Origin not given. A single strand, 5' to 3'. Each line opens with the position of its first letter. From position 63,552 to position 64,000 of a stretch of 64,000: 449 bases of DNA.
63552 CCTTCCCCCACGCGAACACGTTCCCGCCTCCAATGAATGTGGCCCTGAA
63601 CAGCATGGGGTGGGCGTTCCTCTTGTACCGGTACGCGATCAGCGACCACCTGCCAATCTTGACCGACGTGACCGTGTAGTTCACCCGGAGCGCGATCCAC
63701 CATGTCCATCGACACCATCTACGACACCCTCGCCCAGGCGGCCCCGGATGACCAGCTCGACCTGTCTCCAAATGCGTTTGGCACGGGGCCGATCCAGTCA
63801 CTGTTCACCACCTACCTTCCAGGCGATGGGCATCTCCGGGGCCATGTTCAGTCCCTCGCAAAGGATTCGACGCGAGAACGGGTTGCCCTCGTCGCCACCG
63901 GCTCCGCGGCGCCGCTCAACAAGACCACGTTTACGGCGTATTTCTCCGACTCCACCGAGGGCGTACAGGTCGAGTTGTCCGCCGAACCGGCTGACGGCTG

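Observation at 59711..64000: Tight operon of two putative BPI/TULIP-fold lipid-binding proteins, an EEP-fold hydrolase and a further unknown gene: candidate novel membrane-lipid-targeting system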

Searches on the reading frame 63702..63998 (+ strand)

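Call 9: search_protein_families(library=pfam, proteins=[window:63702-63998:+], max_evalue=1)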
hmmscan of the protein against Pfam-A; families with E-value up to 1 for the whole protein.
window:63702-63998:+ (99 aa): 2 families
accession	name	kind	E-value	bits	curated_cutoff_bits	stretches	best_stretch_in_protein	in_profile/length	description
PF21777.3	SDR-like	-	0.15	13.2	24.7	1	45-83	51-87/98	Short chain dehydrogenase-like protein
PF15512.12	CAF-1_p60_C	-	0.17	12.9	27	1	50-97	82-128/141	Chromatin assembly factor complex 1 subunit p60, C-terminal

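Call 10: search_protein_families(library=ncbifam, proteins=[window:63702-63998:+], max_evalue=1)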
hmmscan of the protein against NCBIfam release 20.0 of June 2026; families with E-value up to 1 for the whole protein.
window:63702-63998:+ (99 aa): 0 families

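Call 11: search_protein_families(library=padloc, proteins=[window:63702-63998:+], max_evalue=1)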
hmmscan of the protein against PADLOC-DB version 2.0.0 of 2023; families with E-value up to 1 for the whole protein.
window:63702-63998:+ (99 aa): 0 families
